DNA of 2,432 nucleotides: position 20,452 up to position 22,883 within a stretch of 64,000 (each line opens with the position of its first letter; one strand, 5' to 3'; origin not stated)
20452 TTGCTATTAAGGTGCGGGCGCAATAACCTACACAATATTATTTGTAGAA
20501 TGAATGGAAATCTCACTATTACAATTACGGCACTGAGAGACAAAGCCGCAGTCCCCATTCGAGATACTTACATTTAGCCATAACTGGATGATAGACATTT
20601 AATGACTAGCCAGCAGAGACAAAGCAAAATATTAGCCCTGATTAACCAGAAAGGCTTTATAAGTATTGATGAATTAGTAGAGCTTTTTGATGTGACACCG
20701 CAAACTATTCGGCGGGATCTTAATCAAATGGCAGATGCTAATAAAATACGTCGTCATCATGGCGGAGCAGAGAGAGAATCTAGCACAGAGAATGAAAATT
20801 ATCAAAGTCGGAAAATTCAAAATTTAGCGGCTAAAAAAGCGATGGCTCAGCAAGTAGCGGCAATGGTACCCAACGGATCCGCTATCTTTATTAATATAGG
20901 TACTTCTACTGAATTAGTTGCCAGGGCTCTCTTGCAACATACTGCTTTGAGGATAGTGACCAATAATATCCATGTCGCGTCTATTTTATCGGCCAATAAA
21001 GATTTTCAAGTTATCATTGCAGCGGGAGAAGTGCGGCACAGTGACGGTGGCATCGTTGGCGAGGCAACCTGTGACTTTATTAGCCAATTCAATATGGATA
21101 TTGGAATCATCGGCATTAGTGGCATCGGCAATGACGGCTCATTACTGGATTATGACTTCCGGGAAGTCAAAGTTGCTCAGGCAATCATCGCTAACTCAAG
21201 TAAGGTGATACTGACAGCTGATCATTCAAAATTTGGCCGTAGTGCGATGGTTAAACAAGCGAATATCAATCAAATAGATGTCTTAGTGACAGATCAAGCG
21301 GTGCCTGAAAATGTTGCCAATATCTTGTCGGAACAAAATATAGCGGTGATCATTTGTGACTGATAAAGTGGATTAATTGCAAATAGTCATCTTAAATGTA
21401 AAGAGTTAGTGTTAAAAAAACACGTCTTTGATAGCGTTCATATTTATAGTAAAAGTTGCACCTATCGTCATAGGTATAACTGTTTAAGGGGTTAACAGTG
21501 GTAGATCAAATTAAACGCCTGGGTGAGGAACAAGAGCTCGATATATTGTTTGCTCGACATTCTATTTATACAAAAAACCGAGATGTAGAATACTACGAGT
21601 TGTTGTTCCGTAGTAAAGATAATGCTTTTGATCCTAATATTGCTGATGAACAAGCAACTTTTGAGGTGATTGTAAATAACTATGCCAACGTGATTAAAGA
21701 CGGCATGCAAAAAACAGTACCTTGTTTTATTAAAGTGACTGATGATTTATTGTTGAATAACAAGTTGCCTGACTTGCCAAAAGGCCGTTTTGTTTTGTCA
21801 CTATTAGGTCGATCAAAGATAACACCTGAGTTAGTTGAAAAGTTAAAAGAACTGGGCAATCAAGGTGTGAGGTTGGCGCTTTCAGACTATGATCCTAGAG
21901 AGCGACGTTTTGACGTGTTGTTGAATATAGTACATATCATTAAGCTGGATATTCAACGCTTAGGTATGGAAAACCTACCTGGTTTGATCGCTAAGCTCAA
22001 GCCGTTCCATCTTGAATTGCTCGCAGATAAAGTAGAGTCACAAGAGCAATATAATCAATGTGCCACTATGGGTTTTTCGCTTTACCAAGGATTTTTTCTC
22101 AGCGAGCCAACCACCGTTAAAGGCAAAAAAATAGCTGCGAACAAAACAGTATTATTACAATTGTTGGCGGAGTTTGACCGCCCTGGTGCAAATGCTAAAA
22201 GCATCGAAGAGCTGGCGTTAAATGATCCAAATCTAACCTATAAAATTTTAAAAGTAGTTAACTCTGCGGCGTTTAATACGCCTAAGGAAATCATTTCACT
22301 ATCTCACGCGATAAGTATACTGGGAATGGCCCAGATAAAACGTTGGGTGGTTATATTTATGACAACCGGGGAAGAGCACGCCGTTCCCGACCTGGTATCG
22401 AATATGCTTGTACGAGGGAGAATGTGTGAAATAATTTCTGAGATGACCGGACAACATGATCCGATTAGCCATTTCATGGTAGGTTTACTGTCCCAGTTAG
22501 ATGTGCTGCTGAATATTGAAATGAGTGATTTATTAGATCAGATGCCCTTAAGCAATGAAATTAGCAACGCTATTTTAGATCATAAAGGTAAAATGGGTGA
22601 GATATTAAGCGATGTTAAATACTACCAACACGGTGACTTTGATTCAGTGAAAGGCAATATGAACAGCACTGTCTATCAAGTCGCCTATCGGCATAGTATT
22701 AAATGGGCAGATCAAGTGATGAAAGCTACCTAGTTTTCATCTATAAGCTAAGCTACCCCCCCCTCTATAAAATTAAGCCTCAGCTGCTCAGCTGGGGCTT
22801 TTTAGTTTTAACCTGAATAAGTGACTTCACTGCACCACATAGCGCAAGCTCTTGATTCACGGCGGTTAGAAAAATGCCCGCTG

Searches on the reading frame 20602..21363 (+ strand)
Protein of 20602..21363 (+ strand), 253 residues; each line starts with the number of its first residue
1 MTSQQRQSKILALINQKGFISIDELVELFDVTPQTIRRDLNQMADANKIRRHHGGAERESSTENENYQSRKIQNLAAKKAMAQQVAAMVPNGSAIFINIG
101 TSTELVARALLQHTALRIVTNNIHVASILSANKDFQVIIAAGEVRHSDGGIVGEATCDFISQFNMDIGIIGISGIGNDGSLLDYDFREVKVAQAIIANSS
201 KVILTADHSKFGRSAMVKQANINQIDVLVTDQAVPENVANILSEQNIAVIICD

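Call 50: search_protein_families(library=pfam, proteins=[window:20602-21363:+], max_evalue=0.001)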
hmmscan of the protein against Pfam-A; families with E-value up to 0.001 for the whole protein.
window:20602-21363:+ (253 aa): 4 families
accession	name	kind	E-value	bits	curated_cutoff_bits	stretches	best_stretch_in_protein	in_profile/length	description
PF00455.28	DeoRC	-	2.9e-49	167.5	31.8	1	74-232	2-160/160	DeoR C terminal sensor domain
PF08220.18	HTH_DeoR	-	7.2e-22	77.3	21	1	6-61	1-56/57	DeoR-like helix-turn-helix domain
PF08279.18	HTH_11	-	5.9e-07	29.7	25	1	6-43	1-39/55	HTH domain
PF08280.17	HTH_Mga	-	0.00025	21.4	23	1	1-44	1-44/59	M protein trans-acting positive regulator (MGA) HTH domain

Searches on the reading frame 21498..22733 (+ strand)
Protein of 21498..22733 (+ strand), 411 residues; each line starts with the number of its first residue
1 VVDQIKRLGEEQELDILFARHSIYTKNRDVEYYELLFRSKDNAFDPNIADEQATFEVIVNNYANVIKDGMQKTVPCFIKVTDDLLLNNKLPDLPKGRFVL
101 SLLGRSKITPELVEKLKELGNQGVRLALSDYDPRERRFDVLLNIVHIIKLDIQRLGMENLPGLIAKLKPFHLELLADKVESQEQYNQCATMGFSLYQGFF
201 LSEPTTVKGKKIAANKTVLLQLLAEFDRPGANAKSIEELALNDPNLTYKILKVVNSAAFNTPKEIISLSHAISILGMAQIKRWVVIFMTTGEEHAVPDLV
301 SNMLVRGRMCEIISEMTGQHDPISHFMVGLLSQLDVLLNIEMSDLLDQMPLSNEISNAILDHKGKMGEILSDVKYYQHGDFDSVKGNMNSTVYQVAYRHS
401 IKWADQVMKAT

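Call 15: search_protein_families(library=ncbifam, proteins=[window:21498-22733:+], max_evalue=0.01)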
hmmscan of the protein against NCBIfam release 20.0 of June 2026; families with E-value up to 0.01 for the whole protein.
window:21498-22733:+ (411 aa): 1 family
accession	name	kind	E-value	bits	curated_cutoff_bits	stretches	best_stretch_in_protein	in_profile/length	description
NF008807.1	PRK11829.1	equivalog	0.003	15.7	733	1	111-205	550-653/670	biofilm formation regulator HmsP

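Call 50: search_protein_families(library=pfam, proteins=[window:21498-22733:+], max_evalue=0.001)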
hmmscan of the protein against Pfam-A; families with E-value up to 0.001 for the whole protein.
window:21498-22733:+ (411 aa): 2 families
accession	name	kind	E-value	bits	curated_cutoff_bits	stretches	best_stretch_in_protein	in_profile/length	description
PF08668.18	HDOD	-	1.4e-18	67.6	22.9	1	217-337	6-133/196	HDOD domain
PF00563.25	EAL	-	7e-07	29.3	31.3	1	95-204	116-236/236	EAL domain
